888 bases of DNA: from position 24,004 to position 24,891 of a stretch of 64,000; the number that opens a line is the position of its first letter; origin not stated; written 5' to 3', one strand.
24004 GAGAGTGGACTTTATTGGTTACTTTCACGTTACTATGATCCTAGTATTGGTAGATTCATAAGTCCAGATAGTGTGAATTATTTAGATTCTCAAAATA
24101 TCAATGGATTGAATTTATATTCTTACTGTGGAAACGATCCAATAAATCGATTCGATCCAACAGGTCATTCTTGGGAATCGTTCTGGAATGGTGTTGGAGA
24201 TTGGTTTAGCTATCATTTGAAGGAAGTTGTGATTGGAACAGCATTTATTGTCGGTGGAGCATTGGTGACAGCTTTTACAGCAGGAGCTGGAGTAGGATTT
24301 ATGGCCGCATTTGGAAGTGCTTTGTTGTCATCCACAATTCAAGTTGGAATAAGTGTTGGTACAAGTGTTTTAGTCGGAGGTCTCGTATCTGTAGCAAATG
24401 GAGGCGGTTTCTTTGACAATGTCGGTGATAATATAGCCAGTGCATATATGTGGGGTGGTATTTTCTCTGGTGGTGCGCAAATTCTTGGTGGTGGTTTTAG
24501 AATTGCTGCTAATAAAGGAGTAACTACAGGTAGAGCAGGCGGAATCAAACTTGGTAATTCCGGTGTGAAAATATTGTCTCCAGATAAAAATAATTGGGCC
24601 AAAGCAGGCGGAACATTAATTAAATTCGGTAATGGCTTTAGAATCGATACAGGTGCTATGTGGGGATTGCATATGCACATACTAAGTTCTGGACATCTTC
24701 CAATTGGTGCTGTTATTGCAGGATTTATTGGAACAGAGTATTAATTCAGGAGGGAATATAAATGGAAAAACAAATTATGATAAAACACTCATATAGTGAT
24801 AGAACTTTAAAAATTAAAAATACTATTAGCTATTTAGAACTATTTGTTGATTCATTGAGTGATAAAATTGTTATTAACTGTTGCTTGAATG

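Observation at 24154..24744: C-terminal toxin domain is a 192-aa glycine-zipper-rich hydrophobic module, suggesting a membrane-permeabilising toxin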

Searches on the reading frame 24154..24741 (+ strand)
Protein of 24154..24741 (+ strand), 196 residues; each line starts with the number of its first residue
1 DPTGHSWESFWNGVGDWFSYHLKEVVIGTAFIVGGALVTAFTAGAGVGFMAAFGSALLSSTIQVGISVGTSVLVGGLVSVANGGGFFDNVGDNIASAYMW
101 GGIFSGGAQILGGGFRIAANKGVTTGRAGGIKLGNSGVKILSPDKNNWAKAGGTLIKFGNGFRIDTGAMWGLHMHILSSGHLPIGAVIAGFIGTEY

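Call 3: search_protein_families(library=pfam, proteins=[window:24154-24741:+], max_evalue=1)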
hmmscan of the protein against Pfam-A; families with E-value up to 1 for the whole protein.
window:24154-24741:+ (196 aa): 0 families

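Call 4: search_protein_families(library=ncbifam, proteins=[window:24154-24741:+], max_evalue=1)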
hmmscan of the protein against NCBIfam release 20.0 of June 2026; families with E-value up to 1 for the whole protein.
window:24154-24741:+ (196 aa): 0 families

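Call 6: find_homologous_proteins(query=window:24154-24741:+, max_evalue=0.01)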
Query window:24154-24741:+ (196 aa): 106 proteins with E <= 0.01 among 1144 candidates.
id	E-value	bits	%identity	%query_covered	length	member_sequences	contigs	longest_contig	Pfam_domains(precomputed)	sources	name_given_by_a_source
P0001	2.0e-112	392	95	100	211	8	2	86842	-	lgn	-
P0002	6.2e-109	381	92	100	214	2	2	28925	-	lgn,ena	-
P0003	1.5e-104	366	91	100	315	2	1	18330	PF25023.2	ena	-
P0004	4.9e-104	365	89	100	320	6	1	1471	-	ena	-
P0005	1.6e-103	363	88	100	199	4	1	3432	-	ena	-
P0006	2.7e-100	352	84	100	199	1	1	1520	-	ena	-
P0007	1.2e-93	331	82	100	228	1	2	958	-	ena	-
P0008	2.5e-92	326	96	87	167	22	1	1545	-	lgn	-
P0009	3.6e-89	316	76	100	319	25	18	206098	-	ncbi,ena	-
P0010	1.9e-84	301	71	98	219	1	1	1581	-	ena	-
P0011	1.2e-82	295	72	99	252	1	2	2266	-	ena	-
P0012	2.9e-81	290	75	89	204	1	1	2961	-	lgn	-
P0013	3.4e-79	284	70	98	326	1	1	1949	-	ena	-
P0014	2.7e-78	281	97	73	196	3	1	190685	-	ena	-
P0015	1.0e-77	279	70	98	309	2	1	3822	PF25023.2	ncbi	-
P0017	8.5e-73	263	67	94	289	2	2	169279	PF25023.2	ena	-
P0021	6.0e-64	234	61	98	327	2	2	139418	-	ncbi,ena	ncbi:MAG: RHS repeat-associated core domain-containing protein [Clostridia bacterium]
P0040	1.4e-49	187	53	99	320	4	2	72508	PF25023.2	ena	-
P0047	1.1e-46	177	50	98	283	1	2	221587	-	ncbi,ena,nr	ncbi:MAG: RHS repeat-associated core domain-containing protein [Clostridia bacterium]|nr:RHS repeat-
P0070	2.9e-33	134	42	98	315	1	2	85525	PF25023.2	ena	-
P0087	3.4e-19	88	40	87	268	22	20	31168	-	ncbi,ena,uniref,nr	ncbi:TPA: RHS repeat-associated core domain-containing protein [Candidatus Scatousia excrementigalli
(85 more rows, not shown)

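Call 7: search_solved_structures(query=window:24154-24741:+, max_evalue=10, show_alignments=2)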
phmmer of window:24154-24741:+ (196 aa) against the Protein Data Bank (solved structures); distinct sequences matched with E-value up to 10: 1.
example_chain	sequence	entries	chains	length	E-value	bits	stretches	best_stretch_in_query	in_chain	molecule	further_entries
1jgk_A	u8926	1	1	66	0.34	14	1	124-174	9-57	CANDOXIN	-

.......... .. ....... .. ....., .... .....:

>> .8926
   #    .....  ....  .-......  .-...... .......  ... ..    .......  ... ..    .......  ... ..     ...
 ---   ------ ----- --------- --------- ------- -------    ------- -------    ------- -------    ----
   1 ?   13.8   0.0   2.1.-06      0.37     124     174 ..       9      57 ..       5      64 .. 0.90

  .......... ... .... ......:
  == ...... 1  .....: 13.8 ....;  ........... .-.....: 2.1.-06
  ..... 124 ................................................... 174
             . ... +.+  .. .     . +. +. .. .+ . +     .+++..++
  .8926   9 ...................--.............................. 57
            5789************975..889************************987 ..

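Call 12: search_solved_structures(query=A2, max_evalue=10, show_alignments=2)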
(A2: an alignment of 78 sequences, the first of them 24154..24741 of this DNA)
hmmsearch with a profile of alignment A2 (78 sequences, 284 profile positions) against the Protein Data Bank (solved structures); distinct sequences matched with E-value up to 10: 44.
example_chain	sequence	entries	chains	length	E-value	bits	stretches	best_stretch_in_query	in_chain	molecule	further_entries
8h8a_A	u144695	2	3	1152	1.3e-13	54.1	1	6-93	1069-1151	Putative Rhs-family protein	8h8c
8h8b_A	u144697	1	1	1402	1.7e-12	50.5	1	6-97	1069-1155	Putative Rhs-family protein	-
6sup_A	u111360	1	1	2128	3e-10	43.1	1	8-94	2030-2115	TcdB2,TccC3,Cell division control protein 42 homolog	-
6suq_A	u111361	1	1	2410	3.1e-10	43.1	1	8-94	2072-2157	TcdB2,TccC3,Genome polyprotein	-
6h6e_F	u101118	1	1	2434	3.5e-10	42.9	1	8-94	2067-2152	TcdB2,TccC3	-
6suf_F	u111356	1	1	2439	3.5e-10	42.9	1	8-94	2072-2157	TcdB2,TccC3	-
6h6g_A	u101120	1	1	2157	6.7e-10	42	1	8-93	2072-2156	TcdB2,TccC3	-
4o9x_A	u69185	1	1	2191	6.8e-10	42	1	8-93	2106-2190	TcdB2, TccC3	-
7q97_A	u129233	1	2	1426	1.3e-09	41.1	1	8-100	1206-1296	Rhs family protein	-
6l7i_G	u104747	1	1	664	3e-09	39.8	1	9-93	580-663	TccC2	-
6h6f_F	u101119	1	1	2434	4.7e-09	39.2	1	8-94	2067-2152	TcdB2,TccC3,TccC3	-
6sue_F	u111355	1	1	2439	4.8e-09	39.2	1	8-94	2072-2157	TcdB2,TccC3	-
9c4k_Q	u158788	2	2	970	6e-09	38.9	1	12-95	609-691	Toxin subunit YenC2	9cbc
5kis_B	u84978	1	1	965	8.2e-09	38.4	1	12-94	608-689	RHS2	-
4igl_B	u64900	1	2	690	1.4e-08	37.6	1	12-93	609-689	YenC2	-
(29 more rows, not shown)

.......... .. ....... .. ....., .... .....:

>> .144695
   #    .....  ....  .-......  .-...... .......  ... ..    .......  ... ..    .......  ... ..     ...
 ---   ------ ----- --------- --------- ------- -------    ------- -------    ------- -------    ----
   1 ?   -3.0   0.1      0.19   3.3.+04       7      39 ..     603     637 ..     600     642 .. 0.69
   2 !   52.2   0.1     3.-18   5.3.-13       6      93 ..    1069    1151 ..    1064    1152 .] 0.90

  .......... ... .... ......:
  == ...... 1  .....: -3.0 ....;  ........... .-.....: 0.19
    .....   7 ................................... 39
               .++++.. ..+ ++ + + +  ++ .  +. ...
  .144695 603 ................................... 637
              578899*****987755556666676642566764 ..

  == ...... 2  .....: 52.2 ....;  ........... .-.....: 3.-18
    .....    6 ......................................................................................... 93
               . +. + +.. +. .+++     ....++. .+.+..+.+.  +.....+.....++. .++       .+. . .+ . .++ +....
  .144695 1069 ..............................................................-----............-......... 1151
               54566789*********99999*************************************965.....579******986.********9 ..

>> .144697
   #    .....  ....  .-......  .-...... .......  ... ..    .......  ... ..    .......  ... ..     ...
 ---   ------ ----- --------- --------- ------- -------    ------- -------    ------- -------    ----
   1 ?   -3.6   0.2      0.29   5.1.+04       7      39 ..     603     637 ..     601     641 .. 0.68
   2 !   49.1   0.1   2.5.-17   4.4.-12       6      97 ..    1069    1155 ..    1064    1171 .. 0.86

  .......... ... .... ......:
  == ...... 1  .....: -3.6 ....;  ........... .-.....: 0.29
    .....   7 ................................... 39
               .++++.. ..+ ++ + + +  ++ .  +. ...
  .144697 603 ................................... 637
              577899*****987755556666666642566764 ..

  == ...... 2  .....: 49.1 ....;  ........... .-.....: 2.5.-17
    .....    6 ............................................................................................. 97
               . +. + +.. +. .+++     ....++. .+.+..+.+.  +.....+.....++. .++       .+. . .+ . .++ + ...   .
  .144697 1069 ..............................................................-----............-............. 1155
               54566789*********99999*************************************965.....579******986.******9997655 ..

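Call 14: find_encoding_contigs(protein=P0009, flank=6000, max_places=3)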
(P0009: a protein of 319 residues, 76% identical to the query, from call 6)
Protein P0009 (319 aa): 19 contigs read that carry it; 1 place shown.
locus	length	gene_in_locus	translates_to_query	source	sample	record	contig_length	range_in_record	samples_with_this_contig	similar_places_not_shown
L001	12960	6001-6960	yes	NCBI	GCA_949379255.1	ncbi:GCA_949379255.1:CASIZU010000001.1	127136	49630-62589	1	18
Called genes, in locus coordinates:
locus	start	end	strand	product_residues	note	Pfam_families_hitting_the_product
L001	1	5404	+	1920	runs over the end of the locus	PF05593:RHS_repeat (faint), PF13385:Laminin_G_3 (faint), PF25023:TEN_YD-shell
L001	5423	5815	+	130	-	-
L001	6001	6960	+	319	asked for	-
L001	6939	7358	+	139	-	-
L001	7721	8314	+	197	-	-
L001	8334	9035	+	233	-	-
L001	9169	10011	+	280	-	-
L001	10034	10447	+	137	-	-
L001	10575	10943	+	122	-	-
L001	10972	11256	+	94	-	-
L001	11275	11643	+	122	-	-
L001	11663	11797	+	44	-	-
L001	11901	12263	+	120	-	-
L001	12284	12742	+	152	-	-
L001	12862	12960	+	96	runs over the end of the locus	-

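Call 16: find_encoding_contigs(protein=P0047, flank=5000, max_places=2)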
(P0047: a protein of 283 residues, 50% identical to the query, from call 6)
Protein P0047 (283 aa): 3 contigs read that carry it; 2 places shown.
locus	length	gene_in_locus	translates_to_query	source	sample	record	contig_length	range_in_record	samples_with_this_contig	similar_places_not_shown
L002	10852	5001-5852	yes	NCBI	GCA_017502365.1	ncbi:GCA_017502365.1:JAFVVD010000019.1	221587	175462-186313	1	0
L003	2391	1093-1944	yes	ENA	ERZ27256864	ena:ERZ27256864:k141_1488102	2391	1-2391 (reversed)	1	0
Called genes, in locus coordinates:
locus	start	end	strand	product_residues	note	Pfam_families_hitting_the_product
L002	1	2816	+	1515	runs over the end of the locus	-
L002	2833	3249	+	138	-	-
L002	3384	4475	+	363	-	PF05593:RHS_repeat (faint)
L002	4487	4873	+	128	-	-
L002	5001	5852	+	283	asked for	-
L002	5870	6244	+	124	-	-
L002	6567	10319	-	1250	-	PF07523:Big_3 (faint), PF13306:LRR_5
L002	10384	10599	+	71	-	-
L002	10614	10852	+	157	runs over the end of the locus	-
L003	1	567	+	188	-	?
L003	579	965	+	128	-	-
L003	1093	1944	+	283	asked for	-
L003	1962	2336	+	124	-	-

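Call 17: find_encoding_contigs(protein=P0087, flank=5000, max_places=2)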
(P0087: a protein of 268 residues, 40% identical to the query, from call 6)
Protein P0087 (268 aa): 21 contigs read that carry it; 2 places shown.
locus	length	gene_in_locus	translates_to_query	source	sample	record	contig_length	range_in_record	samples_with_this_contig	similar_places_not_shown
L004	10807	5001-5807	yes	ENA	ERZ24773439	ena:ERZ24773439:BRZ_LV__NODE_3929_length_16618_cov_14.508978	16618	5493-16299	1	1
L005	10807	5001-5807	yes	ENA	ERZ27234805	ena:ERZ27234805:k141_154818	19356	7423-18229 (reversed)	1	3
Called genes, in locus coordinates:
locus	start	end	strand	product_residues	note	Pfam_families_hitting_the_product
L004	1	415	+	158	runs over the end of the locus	-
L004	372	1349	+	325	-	-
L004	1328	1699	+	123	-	-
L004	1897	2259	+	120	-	-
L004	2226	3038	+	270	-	-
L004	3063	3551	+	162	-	-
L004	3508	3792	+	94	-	-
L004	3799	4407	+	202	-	-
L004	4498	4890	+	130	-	PF25297:DUF7878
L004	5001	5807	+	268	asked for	-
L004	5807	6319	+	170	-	-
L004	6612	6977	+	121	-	-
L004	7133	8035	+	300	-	PF01844:HNH (weak)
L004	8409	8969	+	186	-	-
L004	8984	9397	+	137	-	-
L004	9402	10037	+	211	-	PF13521:AAA_28 (faint), PF13671:AAA_33 (weak), PF01712:dNK (weak), PF02223:Thymidylate_kin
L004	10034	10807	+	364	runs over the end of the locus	?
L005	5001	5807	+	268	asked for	-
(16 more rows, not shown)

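Call 18: predict_structure(alignment_id=A2)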
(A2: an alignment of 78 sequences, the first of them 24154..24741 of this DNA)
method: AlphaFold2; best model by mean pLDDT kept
length: 196 residues; sequences in the alignment: 78
mean_pLDDT: 92.0   pTM: 0.86
mean pLDDT of the five models: 92.0, 91.7, 89.6, 89.3, 89.1
residues with pLDDT >= 90: 158; 70-90: 30; 50-70: 7; < 50: 1
segments of 3 or more residues with pLDDT < 50: none
pLDDT, mean of each block of 10 residues (from residue 1): 72 95 98 97 93 95 97 95 95 97 97 94 90 92 81 92 92 92 93 78
secondary structure, 60 per line:
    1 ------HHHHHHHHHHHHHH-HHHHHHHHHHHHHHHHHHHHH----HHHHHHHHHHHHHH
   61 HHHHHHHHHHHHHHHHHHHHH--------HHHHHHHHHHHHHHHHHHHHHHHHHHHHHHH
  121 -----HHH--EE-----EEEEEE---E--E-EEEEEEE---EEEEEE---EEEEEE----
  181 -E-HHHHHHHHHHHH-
elements in order: H7-20 H22-42 H47-81 H90-120 E138-143 E152-158 E162-167 E171-176 H184-195

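Call 28: search_protein_families(library=pfam, alignment_id=A1, max_evalue=1)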
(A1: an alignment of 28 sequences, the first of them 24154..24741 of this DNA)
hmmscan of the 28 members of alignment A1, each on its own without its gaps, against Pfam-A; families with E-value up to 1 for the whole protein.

A. member 1, window:24154-24741:+ (196 aa): 0 families

B. families by the number of members that match (of 28 scanned): 7 families
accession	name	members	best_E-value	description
PF17780.6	OCRE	9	0.00042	OCRE domain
PF05593.20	RHS_repeat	8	4.9e-05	RHS Repeat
PF25023.1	TEN_YD-shell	5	0.0022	Teneurin YD-shell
PF16085.10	Phage_holin_3_5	3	0.029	Bacteriophage holin Hol, superfamily III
PF20177.3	DUF6542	2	0.13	Domain of unknown function (DUF6542)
PF17469.8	GP68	1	0.1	Gp68-like predicted RNA polymerase component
PF18949.5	DUF5693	1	0.23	Family of unknown function (DUF5693)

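Call 30: fold_search(model_id=the predicted structure, library=pdb)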
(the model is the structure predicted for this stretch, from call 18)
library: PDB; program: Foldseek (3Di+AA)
matches with E <= 10: 26; with E <= 0.001: 0
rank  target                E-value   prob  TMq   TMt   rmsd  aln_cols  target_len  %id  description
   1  7udn_A                3.8e+00  0.08  0.20  0.16   9.4       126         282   10  Crystal structure of designed helical repeat protein RPB_PLP1_R6 in alternative conformation 2 (released 2023-03-22)
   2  9jbt                  4.2e+00  0.03  0.13  0.07  20.3       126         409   17  Structure of LAT4 in complex with Phe (released 2026-03-11)
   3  7v35_R                4.5e+00  0.05  0.20  0.12  10.8       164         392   16  Cryo-EM structure of the GIPR/GLP-1R/GCGR triagonist peptide 20-bound human GCGR-Gs complex (released 2022-03-02)
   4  9a3b_MODEL_1_A        5.2e+00  0.07  0.24  0.11  16.5       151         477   14  Model of E. coli PtsG by in-cell photo-crosslinking MS and deep learning (released 2023-02-24)
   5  1whz                  5.2e+00  0.04  0.10  0.21   7.9        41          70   22  Crystal structure of a hypothetical protein from thermus thermophilus HB8 (released 2004-11-28)
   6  7uw9_g                5.8e+00  0.08  0.25  0.30   7.2       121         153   14  Citrus V-ATPase State 1, H in contact with subunit a (released 2022-07-06)
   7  8xm6_B                5.8e+00  0.01  0.13  0.09  15.0       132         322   14  Cryo-EM structure of human ZnT1 WT, in the absence of zinc, determined in an outward-facing conformation (released 2024-10-30)
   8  2bl2_A                6.1e+00  0.08  0.28  0.33   7.0       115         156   13  The membrane rotor of the V-type ATPase from Enterococcus hirae (released 2005-04-05)
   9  6xz6_A                6.1e+00  0.05  0.20  0.19  20.5       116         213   11  Structure of the trypanosome brucei factor H receptor bound to domain D5 of bovine factor H (released 2020-03-25)
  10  6vq6_b                6.5e+00  0.03  0.19  0.19  14.2       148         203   12  Mammalian V-ATPase from rat brain - composite model of rotational state 1 bound to ADP and SidK (built from focused re (released 2020-03-18)
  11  9cf8_0                6.5e+00  0.02  0.18  0.18  14.0       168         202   12  Cryo-EM structure of human kidney V-ATPase state 1 (released 2025-08-06)
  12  2vsg_A                6.5e+00  0.02  0.15  0.09  16.6       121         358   17  A Structural Motif in the Variant Surface Glycoproteins of Trypanosoma Brucei (released 1998-11-25)
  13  8xdg_A                8.0e+00  0.01  0.11  0.07  16.3       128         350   13  Cryo-EM structure of zebrafish urea transporter. (released 2024-12-04)
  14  6c6l_H                8.4e+00  0.03  0.19  0.22   9.8       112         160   15  Yeast Vacuolar ATPase Vo in lipid nanodisc (released 2018-03-21)
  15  7udm_A                8.4e+00  0.02  0.15  0.12  11.8       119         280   12  Crystal structure of designed helical repeat protein RPB_PLP1_R6 in alternative conformation 1 (with peptide) (released 2023-03-22)
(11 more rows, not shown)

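Call 41: search_protein_representatives(alignment_id=A3)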
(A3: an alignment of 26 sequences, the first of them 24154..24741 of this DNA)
Query: 26 sequences, 209 profile positions. Proteins with E-value up to 0.001 (for the whole library): 473; up to 1e-10: 161; up to 1e-30: 48. The best 150 are listed.
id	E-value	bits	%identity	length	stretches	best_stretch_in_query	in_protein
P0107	9.6e-94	329.2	-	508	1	2-208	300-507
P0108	2.9e-93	327.6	-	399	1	2-206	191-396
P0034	7.5e-92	323.0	-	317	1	2-208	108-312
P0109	2.4e-82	291.9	-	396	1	3-208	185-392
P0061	1.2e-80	286.3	-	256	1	2-207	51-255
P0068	7.1e-80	283.9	-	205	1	8-208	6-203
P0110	1.0e-76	273.6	-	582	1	2-208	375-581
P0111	4.7e-76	271.4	-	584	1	2-208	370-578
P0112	6.8e-75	267.6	-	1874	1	2-208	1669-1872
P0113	9.3e-73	260.6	-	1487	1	2-208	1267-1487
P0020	4.0e-72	258.5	-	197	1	24-207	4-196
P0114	1.8e-68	246.6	-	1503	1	2-208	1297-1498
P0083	4.1e-67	242.2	-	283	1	2-208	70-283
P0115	5.2e-66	238.6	-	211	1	2-207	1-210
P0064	9.3e-65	234.5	-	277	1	2-207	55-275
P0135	6.6e-34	133.7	-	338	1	19-201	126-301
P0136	1.5e-33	132.5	-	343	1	19-207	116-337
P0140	8.3e-32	126.8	-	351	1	21-202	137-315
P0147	1.7e-29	119.3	-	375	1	17-206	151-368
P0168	1.5e-23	99.8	-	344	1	15-140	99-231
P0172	6.3e-23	97.8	-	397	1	17-151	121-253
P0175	2.9e-21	92.4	-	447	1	21-156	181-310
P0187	2.9e-18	82.6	-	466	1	18-132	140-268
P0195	1.2e-16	77.3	-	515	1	18-151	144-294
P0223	5.7e-13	65.3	-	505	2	20-126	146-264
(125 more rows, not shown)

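Call 42: search_protein_families(library=pfam, proteins=[P0135, P0136, P0140, P0147, P0168, P0172, P0175, P0187, P0195, P0223], max_evalue=0.01)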
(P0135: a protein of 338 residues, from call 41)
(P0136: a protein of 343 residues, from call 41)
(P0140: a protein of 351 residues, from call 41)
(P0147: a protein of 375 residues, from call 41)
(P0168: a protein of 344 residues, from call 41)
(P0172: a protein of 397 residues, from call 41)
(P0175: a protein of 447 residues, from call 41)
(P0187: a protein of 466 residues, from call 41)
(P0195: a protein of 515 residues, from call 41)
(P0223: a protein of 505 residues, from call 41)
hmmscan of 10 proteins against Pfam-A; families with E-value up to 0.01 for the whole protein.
P0135 (338 aa): 0 families

P0136 (343 aa): 1 family
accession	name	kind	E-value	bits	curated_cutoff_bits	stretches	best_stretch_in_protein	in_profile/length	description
PF20990.2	DUF2207_C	-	0.0052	17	33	1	35-193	39-164/247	Predicted membrane protein (DUF2207) C-terminal domain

P0140 (351 aa): 0 families

P0147 (375 aa): 0 families

P0168 (344 aa): 0 families

P0172 (397 aa): 0 families

P0175 (447 aa): 0 families

P0187 (466 aa): 0 families

P0195 (515 aa): 1 family
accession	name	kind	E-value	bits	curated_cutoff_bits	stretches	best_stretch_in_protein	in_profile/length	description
PF13930.12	Endonuclea_NS_2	-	1.4e-14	54.8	27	1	409-500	46-131/132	DNA/RNA non-specific endonuclease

P0223 (505 aa): 1 family
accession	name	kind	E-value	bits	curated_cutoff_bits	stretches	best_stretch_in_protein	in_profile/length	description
PF14015.11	DUF4231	-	0.0028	18.5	24.7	1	168-226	21-77/103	Protein of unknown function (DUF4231)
